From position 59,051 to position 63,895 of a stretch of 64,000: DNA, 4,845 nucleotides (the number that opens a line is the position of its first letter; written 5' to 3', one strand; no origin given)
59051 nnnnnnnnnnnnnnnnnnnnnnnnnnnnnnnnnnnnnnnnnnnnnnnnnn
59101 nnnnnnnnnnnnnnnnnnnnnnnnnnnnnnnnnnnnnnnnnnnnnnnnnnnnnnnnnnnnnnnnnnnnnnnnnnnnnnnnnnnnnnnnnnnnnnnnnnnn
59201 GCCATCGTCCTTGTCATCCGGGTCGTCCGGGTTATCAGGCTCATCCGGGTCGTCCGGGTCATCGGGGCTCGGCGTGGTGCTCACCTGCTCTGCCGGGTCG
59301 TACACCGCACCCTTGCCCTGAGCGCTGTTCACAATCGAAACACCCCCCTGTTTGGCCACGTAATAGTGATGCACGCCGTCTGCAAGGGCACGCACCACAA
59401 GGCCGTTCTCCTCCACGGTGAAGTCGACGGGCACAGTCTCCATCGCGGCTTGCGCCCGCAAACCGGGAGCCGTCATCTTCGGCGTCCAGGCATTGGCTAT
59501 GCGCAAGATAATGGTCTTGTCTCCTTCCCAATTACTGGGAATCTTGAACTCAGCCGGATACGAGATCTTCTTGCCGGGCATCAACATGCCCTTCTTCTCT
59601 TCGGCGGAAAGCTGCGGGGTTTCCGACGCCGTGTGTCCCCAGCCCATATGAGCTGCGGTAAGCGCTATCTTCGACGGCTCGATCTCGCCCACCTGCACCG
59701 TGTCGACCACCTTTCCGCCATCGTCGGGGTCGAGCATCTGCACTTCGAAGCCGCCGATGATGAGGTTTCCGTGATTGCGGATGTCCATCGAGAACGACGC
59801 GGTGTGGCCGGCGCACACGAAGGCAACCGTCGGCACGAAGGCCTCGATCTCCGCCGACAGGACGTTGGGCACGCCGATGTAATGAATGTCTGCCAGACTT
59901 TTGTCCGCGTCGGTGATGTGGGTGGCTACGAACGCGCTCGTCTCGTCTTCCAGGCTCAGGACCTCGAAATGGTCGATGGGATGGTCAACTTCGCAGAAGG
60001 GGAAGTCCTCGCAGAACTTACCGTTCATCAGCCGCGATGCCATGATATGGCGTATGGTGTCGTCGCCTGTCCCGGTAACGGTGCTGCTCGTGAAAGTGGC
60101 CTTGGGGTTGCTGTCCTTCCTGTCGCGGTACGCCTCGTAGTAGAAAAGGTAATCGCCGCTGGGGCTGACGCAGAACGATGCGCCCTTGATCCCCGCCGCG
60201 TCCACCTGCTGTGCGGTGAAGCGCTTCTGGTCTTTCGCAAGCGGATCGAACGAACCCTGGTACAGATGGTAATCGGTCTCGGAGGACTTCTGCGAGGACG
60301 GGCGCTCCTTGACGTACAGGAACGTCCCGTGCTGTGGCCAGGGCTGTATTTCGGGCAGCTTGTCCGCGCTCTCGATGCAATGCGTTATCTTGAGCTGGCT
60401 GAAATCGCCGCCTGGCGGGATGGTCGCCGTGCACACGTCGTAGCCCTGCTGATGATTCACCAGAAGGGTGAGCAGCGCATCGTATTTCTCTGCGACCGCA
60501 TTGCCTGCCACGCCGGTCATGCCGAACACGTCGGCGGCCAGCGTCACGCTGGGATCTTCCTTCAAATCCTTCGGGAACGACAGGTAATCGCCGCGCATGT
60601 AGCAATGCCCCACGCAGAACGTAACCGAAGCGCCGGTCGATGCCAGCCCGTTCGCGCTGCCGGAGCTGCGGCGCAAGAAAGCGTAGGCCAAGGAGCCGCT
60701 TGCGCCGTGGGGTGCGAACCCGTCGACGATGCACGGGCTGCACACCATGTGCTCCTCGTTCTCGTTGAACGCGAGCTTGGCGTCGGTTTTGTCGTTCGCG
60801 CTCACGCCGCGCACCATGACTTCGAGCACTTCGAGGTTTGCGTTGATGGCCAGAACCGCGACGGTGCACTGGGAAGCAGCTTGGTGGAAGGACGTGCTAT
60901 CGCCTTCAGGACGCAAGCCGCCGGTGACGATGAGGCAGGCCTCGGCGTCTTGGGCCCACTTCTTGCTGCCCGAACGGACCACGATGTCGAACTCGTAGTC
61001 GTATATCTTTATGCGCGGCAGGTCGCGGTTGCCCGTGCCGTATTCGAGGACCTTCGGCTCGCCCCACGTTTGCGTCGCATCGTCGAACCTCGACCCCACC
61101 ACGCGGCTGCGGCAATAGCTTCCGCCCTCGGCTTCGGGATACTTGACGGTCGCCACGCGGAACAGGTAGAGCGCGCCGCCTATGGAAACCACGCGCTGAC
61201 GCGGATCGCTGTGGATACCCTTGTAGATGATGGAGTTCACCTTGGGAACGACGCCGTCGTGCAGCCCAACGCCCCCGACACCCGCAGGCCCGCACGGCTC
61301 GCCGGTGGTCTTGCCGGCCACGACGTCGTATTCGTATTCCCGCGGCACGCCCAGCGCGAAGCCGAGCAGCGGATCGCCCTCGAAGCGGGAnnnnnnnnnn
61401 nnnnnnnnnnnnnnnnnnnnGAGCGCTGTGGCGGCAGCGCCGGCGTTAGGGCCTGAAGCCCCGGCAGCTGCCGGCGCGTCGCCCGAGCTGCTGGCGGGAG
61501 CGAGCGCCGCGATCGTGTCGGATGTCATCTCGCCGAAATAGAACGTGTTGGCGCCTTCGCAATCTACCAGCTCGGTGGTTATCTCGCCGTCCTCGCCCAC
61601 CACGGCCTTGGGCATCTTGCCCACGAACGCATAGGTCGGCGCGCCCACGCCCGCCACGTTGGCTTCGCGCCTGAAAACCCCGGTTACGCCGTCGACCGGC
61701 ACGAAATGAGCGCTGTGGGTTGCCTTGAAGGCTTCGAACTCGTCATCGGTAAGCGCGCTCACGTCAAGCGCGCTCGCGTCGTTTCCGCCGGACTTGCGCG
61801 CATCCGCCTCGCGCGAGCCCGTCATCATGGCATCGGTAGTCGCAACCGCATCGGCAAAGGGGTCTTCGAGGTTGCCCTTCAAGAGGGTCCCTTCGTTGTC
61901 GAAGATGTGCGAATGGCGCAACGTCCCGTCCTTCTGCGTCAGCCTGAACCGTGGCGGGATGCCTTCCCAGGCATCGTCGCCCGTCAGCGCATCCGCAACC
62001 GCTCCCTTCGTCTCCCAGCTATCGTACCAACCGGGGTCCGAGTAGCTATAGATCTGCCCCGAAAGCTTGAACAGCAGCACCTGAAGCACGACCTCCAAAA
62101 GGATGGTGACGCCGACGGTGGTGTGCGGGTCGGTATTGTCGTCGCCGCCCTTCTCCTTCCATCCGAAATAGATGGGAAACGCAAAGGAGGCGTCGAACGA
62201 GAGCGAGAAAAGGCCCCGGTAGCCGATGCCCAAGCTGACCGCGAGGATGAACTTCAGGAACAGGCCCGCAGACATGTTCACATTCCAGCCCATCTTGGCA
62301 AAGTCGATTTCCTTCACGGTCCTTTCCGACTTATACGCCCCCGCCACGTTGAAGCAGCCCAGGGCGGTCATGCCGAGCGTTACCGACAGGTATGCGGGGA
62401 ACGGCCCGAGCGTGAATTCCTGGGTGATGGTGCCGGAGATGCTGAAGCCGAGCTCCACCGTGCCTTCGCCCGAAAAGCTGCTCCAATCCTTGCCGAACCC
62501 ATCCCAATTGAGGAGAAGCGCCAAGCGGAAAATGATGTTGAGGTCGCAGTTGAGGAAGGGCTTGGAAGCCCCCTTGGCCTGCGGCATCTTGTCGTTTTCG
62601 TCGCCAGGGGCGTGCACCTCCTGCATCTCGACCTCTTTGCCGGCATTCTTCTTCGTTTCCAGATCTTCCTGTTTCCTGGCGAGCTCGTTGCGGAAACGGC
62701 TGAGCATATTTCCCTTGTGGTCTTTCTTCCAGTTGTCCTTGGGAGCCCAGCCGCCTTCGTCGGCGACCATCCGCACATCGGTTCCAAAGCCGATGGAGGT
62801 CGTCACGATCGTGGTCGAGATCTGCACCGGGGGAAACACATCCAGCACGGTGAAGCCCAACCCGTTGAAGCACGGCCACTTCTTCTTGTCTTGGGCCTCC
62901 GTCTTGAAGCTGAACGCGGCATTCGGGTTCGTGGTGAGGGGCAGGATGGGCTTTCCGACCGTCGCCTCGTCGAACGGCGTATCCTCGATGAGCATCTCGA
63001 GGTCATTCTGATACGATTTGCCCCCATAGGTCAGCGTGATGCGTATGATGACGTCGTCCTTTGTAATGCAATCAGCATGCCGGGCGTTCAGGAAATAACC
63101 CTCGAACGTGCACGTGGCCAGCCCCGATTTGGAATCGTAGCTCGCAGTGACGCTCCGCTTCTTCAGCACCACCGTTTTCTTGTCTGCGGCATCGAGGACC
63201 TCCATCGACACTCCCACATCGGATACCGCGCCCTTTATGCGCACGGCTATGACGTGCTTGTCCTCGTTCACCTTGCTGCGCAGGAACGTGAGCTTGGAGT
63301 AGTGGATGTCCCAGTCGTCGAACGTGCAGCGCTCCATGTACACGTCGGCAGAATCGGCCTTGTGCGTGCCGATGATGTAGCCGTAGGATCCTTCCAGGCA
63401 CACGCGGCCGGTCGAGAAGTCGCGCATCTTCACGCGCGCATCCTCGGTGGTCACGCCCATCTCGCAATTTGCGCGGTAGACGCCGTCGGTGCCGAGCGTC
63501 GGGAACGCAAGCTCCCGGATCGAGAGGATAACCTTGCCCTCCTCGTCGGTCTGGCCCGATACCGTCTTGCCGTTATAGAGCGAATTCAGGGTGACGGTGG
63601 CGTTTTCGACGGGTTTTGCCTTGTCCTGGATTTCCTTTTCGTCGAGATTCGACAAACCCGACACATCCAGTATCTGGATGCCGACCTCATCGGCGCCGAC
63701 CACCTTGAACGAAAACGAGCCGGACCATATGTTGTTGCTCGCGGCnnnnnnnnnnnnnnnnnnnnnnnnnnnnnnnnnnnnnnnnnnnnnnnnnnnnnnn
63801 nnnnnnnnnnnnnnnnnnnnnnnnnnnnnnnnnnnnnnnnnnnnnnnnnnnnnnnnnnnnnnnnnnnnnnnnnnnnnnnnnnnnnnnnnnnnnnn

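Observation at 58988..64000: Giant secreted protein combining a twin-arginine leader with a C. difficile-type SPKTG sorting signal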

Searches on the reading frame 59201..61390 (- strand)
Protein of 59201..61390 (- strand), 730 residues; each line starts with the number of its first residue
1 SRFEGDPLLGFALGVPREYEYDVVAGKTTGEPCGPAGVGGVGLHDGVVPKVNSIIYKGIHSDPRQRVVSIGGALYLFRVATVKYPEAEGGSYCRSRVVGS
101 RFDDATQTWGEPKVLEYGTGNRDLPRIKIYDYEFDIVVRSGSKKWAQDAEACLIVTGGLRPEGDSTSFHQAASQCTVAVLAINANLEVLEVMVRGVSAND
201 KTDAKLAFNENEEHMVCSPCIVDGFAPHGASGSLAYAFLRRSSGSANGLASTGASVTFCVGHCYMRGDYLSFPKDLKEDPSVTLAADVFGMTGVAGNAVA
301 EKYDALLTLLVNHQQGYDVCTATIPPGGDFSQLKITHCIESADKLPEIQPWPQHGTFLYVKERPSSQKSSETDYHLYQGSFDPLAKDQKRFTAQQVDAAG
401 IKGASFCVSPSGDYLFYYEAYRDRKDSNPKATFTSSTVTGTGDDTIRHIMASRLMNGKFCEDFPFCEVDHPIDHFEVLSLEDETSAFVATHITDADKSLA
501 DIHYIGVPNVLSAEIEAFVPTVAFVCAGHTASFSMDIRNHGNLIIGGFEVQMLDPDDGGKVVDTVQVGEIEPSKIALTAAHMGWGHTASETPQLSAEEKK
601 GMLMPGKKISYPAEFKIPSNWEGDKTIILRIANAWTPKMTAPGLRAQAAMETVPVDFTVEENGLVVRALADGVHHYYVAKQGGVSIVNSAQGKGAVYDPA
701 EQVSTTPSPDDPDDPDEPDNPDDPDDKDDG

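Call 26: predict_structure(alignment_id=A3)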
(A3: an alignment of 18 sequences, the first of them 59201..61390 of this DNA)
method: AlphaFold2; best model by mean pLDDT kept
length: 730 residues; sequences in the alignment: 18
mean_pLDDT: 72.5   pTM: 0.72
mean pLDDT of the five models: 72.5, 70.9, 67.3, 64.9, 60.8
residues with pLDDT >= 90: 101; 70-90: 401; 50-70: 99; < 50: 129
segments of 3 or more residues with pLDDT < 50: 1-7, 9-31, 427-442, 584-589, 639-672, 690-730
pLDDT, mean of each block of 10 residues (from residue 1): 37 37 38 64 78 72 69 79 75 81 72 84 82 84 69 89 78 89 89 72 68 89 76 85 88 89 72 77 86 88 91 91 89 92 87 86 60 81 92 83 78 85 52 29 70 84 86 78 75 74 81 83 83 88 87 83 85 74 51 78 86 90 83 70 27 30 41 55 61 36 32 35 35
secondary structure, 60 per line:
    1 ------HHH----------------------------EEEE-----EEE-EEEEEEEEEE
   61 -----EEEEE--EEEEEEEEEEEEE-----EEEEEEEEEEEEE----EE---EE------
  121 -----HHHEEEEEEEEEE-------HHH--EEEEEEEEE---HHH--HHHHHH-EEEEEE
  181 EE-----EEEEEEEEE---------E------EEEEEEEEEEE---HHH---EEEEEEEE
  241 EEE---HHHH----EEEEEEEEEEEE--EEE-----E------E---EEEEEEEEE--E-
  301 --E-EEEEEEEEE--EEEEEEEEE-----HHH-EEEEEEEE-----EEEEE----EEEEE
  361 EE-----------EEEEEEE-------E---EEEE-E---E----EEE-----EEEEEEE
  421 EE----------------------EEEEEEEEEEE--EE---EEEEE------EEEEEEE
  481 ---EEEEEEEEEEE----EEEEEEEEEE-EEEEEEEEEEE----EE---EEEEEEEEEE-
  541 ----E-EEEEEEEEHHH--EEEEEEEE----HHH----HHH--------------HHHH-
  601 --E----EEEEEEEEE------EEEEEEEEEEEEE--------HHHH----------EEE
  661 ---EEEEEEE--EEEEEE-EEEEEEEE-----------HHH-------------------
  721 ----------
elements in order (helices of 4 or more, strands of 3 or more residues): E38-41 E47-49 E51-60 E66-70 E73-85 E91-103 E129-138 E151-159 H168-173 E175-182 E188-196 E213-223 E233-243 H247-250 E255-266 E269-271 E288-296 E305-313 E316-324 E334-341 E347-351 E356-362 E374-380 E392-395 E406-408 E414-422 E445-455 E463-467 E474-480 E484-494 E499-508 E510-520 E530-539 E547-554 E560-567 H596-599 E608-616 E623-635 H644-647 E658-660 E664-670 E673-678 E680-687
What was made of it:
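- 59891..61279 (-): Beta-propeller-like all-beta domain (ORF aa ~908-1370). It contains the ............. string. AF2 C-part model, pLDDT 72.5 and pTM 0.72 (call 26).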

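Call 29: fold_search(model_id=the predicted structure, library=pdb)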
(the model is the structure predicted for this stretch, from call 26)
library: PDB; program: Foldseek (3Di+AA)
matches with E <= 10: 1186; with E <= 0.001: 80
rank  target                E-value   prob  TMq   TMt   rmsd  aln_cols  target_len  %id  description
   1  1w8o_A                3.4e-09  1.00  0.25  0.29  17.1       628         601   11  Contribution of the Active Site Aspartic Acid to Catalysis in the Bacterial Neuraminidase from Micromonospora viridifa (released 2004-09-29)
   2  1wcq_C                6.3e-09  1.00  0.26  0.31  17.0       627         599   11  Mutagenesis of the Nucleophilic Tyrosine in a Bacterial Sialidase to Phenylalanine. (released 2005-10-12)
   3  2ber                  6.6e-09  1.00  0.26  0.30  16.9       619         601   11  Y370G Active Site Mutant of the Sialidase from Micromonospora viridifaciens in complex with beta-Neu5Ac (sialic acid). (released 2005-04-04)
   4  8xek_A                2.2e-08  1.00  0.33  0.38  13.9       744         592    9  Cryo-EM structure of integrin ITGAV/ITGB3 complex, conformation 2 (released 2024-12-18)
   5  9iuj_A                2.8e-08  1.00  0.20  0.20  26.8       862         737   10  Integrin alpha-v beta-3 in complex with rhodostomin (released 2025-07-30)
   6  8xfo_A                1.0e-07  1.00  0.21  0.21  27.3       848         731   10  Cryo-EM structure of integrin ITGAV, ITGB3 and CYCLO (RGDFK) complex, conformation 2 (released 2024-12-18)
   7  4o02_A                2.3e-07  1.00  0.19  0.16  23.8       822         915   10  AlphaVBeta3 integrin in complex with monoclonal antibody FAB fragment. (released 2014-04-02)
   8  9e8a_A                3.2e-07  1.00  0.29  0.25  15.3       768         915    9  Integrin aIIbb3 bent conformation from human platelet membrane crude preparation (released 2025-10-15)
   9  4mmx_A                3.8e-07  1.00  0.21  0.17  23.7       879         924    9  Integrin AlphaVBeta3 ectodomain bound to the tenth domain of Fibronectin (released 2014-03-26)
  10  8xfg_A                6.3e-07  1.00  0.20  0.20  28.1       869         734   10  Cryo-EM structure of integrin ITGAV, ITGB3 and CYCLO (RGDFK) complex, conformation 1 (released 2024-12-18)
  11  6avq_A                8.5e-07  1.00  0.16  0.13  24.1       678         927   10  The Therapeutic Antibody LM609 Selectively Inhibits Ligand Binding to Human alpha-V beta-3 Integrin via Steric Hindran (released 2017-11-01)
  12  4nen_A                9.5e-07  1.00  0.18  0.13  24.5       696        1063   10  An internal ligand-bound, metastable state of a leukocyte integrin, aXb2 (released 2014-01-15)
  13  3h6j                  1.0e-06  1.00  0.25  0.36  13.4       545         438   12  Crystal structure of a putative neuraminidase from Pseudomonas aeruginosa (released 2009-05-12)
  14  2w38                  1.2e-06  1.00  0.25  0.38  14.2       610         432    8  Crystal structure of the pseudaminidase from Pseudomonas aeruginosa (released 2008-12-23)
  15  8t2v_A                1.6e-06  1.00  0.29  0.24  15.6       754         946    8  Cryo-EM Structures of Full-length Integrin alphaIIbbeta3 in Native Lipids (released 2023-07-26)
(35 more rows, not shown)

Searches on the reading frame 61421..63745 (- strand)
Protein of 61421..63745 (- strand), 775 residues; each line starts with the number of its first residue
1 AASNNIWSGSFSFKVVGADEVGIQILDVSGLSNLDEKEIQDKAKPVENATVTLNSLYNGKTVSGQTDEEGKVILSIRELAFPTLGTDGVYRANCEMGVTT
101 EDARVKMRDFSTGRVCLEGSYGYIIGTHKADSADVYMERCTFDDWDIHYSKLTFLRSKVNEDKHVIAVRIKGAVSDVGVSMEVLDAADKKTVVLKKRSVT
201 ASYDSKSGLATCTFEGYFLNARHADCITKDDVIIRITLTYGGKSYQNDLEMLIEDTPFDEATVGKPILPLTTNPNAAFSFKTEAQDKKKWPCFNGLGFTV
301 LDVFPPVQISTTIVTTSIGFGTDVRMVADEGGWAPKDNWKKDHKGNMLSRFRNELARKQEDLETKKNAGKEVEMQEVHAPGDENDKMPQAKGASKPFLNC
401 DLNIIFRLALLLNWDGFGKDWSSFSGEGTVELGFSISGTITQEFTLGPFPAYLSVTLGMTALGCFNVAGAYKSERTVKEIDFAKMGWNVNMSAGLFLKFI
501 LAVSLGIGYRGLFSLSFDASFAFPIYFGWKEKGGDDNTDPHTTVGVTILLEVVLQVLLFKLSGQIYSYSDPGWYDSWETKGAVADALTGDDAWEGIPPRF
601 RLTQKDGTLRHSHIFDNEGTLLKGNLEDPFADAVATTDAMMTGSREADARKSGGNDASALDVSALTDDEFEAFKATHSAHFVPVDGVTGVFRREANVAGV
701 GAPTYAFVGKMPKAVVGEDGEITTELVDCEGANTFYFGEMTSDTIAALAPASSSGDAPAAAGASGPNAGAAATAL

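Call 30: predict_structure(alignment_id=A2)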
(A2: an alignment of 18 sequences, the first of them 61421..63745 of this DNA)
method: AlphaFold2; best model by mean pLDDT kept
length: 775 residues; sequences in the alignment: 18
mean_pLDDT: 60.5   pTM: 0.36
mean pLDDT of the five models: 60.5, 57.9, 57.3, 51.8, 51.7
residues with pLDDT >= 90: 31; 70-90: 274; 50-70: 211; < 50: 259
segments of 3 or more residues with pLDDT < 50: 1-13, 257-351, 365-378, 385-398, 535-538, 579-605, 607-625, 627-661, 719-722, 751-775
pLDDT, mean of each block of 10 residues (from residue 1): 34 59 79 60 81 84 87 86 61 82 68 73 68 74 76 68 85 87 86 89 86 88 84 88 83 61 31 35 40 32 32 29 39 39 38 56 50 41 45 43 69 55 61 77 66 82 70 55 55 75 78 74 78 53 72 61 64 59 30 31 39 40 46 37 30 40 59 71 77 74 74 55 60 69 63 30 23 23
secondary structure, 60 per line:
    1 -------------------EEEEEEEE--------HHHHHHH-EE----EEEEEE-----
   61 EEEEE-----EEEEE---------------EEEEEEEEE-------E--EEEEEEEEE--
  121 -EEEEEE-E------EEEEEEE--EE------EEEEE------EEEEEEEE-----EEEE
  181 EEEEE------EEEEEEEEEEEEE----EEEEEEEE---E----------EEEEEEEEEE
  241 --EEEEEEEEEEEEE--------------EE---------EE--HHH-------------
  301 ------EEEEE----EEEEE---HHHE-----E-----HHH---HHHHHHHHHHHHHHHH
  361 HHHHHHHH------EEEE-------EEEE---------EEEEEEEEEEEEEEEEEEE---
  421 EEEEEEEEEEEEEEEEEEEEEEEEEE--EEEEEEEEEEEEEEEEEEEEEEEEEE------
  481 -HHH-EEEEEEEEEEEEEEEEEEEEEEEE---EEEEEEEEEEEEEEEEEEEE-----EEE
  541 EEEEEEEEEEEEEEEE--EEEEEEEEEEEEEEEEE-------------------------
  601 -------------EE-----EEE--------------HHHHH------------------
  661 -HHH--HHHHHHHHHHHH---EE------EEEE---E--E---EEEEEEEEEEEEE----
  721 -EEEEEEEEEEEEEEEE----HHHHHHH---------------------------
elements in order (helices of 4 or more, strands of 3 or more residues): E20-27 H36-42 E50-55 E61-65 E71-75 E91-99 E110-118 E122-127 E136-142 E153-157 E164-171 E177-185 E192-204 E209-216 E231-240 E243-255 E307-311 E316-320 H345-368 E375-378 E386-389 E399-417 E421-446 E449-474 E486-509 E513-532 E538-556 E559-575 E621-623 H638-642 H667-678 E690-693 E704-716 E722-737 H742-748
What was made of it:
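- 62981..63688 (-): Two tandem beta-sandwich domains (ORF aa 105-340), macroglobulin MG/CarboxypepD_reg-like. AF2 N-part model, pLDDT about 70-89 in this stretch (call 30).
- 62021..62551 (-): Unassigned module of seven long (19-26 residue) amphipathic beta-strands (ORF aa 484-660). This is the family-defining core. AF2 strands E399-575 of the N-part (call 30).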

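Call 33: fold_search(model_id=the predicted structure, library=pdb)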
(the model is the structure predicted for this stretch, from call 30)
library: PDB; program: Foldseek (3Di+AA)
matches with E <= 10: 672; with E <= 0.001: 10
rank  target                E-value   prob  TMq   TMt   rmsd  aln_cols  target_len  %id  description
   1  5hts_D                3.7e-05  1.00  0.10  0.27  17.9       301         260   11  Crystal structure of shaft pilin spaA from Lactobacillus rhamnosus GG - D295N mutant (released 2016-07-20)
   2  7q61_A                3.7e-05  0.77  0.12  0.08  42.0       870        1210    7  Structure of TEV conjugated A2ML1 (A2ML1-TC) (released 2022-04-20)
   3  5hts_A                1.7e-04  0.99  0.10  0.25  18.2       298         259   10  Crystal structure of shaft pilin spaA from Lactobacillus rhamnosus GG - D295N mutant (released 2016-07-20)
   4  8cem_F                2.0e-04  0.63  0.11  0.13  32.3       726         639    8  Structure of bovine native C3, re-refinement (released 2023-04-05)
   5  9qk2_F                2.7e-04  0.57  0.11  0.13  34.3       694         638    9  Structure of the Complement classical and lectin pathway C3 convertase in complex with substrate C3 (released 2025-12-24)
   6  7q62_A                2.7e-04  0.47  0.11  0.08  40.7       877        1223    9  Structure of TEV cleaved A2ML1 dimer (A2ML1-TT dimer) (released 2022-04-20)
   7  5hcc_B                4.6e-04  0.72  0.13  0.15  27.8       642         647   10  Ternary complex of human Complement C5 with Ornithodoros moubata OmCI and Dermacentor andersoni RaCI3. (released 2016-03-30)
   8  9u61_C                5.6e-04  0.54  0.11  0.13  36.5       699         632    7  CP/MBL pathways C3 convertase C4b2a and C3 complex (released 2026-01-14)
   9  8fia_A                8.0e-04  0.85  0.09  0.04  16.8       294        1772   10  The structure of fly Teneurin self assembly (released 2023-05-03)
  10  7q5z                  8.9e-04  0.57  0.13  0.08  43.1       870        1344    8  Cryo-EM structure of native human A2ML1 (released 2022-04-20)
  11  9g93_A                1.0e-03  0.99  0.10  0.13  19.0       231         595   13  CryoET structure of the in vitro grown Bacillus anthracis Sap S-layer (released 2024-12-18)
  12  8sgt_A                1.2e-03  0.77  0.09  0.10  20.1       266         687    8  Cryo-EM structure of human NCX1 in Ca2+ bound, activated state (group II in the presence of 0.5 mM Ca2+) (released 2023-10-11)
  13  4hbq_A                1.2e-03  0.99  0.09  0.29  16.9       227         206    8  Crystal structure of a loop deleted mutant of Human MAdCAM-1 D1D2 (released 2013-01-23)
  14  5fo7_A                1.3e-03  0.33  0.11  0.13  32.9       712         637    8  Crystal Structure of Human Complement C3b at 2.8 Angstrom resolution (released 2016-04-06)
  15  6rqj_B                1.5e-03  0.51  0.13  0.15  30.1       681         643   10  Structure of human complement C5 complexed with tick inhibitors OmCI, RaCI1 and CirpT1 (released 2020-01-08)
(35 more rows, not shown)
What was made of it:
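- Checked: The guesses do agree with the AlphaFold2 models, which show two N-terminal beta-sandwiches, a beta-propeller and an Ig-like sandwich (calls 26, 29, 30, 33).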

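Call 67: fold_search(model_id=the predicted structure, library=viral)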
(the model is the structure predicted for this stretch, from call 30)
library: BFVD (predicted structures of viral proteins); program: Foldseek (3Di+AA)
matches with E <= 10: 670; with E <= 0.001: 22
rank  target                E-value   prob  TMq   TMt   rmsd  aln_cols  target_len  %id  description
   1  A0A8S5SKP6            1.1e-06  1.00  0.11  0.18  33.2       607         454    6  Uncharacterized protein [Siphoviridae sp. ctrCN24]
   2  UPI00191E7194         2.7e-06  0.96  0.11  0.13  28.3       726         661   10  (no name look-up for this kind of identifier)
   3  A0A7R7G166            5.1e-06  1.00  0.10  0.26  21.8       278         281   12  (no name in the UniProt tables at hand)
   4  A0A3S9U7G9            2.8e-05  0.85  0.09  0.07  30.4       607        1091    9  (no name in the UniProt tables at hand)
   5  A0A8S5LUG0            3.6e-05  0.84  0.11  0.10  31.7       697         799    8  Uncharacterized protein [Siphoviridae sp. ctM3g2]
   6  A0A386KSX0            4.9e-05  0.66  0.09  0.08  28.9       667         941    8  Host specificity protein J [Caulobacter phage Kronos]
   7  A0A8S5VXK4            5.7e-05  0.99  0.11  0.21  30.1       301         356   12  (no name in the UniProt tables at hand)
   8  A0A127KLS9            6.3e-05  1.00  0.11  0.14  23.6       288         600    8  Virion structural protein [Cyanophage S-RIM32]
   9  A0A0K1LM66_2          8.2e-05  0.63  0.11  0.11  52.6       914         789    9  Tail fiber protein [Caulobacter phage Seuss]
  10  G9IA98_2              1.4e-04  0.44  0.10  0.08  39.8       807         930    8  (no name in the UniProt tables at hand)
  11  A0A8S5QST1            2.3e-04  0.97  0.12  0.17  33.4       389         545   13  Uncharacterized protein [Podoviridae sp. ctKS020]
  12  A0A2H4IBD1            2.9e-04  0.63  0.10  0.12  33.1       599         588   10  Inverse autotransporter beta-barrel domain-containing protein [Erwinia phage vB_EamM_Y3]
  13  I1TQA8                3.4e-04  0.99  0.11  0.18  13.6       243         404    9  (no name in the UniProt tables at hand)
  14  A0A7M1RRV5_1          3.4e-04  0.80  0.12  0.08  27.7       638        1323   10  Internalin-like protein [uncultured phage cr52_1]
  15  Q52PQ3                3.6e-04  0.77  0.09  0.06  24.2       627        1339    7  Possible phage tail protein [Xanthomonas phage Xp15]
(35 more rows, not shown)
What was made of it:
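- Tried and rejected: Nothing matched the long-strand module (calls 33, 67).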
